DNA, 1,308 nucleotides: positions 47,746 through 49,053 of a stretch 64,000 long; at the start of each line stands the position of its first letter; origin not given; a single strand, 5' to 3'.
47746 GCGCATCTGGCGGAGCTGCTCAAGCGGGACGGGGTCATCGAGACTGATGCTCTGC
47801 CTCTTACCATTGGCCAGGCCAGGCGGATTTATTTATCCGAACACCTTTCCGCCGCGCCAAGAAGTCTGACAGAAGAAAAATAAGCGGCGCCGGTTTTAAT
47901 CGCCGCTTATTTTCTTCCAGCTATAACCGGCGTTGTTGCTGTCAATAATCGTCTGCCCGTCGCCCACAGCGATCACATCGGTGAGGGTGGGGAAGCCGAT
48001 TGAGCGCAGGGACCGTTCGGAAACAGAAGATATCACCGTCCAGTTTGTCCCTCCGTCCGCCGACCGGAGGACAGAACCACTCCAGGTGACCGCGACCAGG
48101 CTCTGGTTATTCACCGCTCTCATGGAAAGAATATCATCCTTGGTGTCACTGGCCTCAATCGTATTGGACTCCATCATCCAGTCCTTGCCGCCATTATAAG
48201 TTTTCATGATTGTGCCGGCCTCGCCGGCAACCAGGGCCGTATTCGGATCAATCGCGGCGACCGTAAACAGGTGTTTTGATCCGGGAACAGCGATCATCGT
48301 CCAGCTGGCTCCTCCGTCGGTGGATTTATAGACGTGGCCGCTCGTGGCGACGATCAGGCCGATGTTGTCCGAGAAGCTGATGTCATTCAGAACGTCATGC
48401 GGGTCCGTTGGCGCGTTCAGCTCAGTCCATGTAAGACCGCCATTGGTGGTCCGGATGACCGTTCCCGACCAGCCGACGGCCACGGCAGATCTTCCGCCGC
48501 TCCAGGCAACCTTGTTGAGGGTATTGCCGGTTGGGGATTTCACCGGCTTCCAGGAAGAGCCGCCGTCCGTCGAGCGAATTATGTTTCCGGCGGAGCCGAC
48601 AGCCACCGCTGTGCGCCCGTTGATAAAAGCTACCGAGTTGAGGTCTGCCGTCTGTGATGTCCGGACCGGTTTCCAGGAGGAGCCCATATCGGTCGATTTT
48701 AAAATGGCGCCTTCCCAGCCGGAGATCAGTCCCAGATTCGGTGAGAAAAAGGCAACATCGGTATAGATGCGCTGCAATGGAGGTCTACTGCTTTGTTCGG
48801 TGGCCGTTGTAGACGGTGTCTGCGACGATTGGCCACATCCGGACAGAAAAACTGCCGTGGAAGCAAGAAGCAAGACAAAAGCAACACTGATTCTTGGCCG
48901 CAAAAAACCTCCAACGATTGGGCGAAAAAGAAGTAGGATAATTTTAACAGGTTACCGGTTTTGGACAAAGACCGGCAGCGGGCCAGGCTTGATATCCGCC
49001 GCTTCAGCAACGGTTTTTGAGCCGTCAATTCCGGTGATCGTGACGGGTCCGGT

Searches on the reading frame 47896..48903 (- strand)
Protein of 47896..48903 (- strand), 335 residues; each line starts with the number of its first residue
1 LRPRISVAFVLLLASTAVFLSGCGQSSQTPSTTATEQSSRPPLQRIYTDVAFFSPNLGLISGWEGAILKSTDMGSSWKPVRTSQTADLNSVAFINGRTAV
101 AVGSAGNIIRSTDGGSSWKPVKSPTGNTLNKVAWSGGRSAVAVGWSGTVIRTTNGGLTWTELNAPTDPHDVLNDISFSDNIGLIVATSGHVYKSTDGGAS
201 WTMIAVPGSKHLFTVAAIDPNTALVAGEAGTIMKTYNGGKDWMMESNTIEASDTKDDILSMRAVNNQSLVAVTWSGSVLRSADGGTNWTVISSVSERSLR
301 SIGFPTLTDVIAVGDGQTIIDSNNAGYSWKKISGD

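Call 40: search_protein_families(library=pfam, proteins=[window:47896-48903:-], max_evalue=0.00001)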
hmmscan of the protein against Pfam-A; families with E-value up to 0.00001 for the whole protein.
window:47896-48903:- (335 aa): 4 families
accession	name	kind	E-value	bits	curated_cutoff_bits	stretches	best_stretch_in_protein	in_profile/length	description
PF14870.12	PSII_BNR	-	2.8e-25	89.6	27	2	117-323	8-214/303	Photosynthesis system II assembly factor YCF48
PF15902.12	Sortilin-Vps10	-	7.3e-18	65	33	0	107-179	2-77/446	Sortilin, neurotensin receptor 3,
PF02012.26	BNR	-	1.5e-09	36.9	27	0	192-202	1-11/12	BNR/Asp-box repeat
PF19755.4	DUF6242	-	2.4e-08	34.5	29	0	69-118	170-217/217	Domain of unknown function (DUF6242)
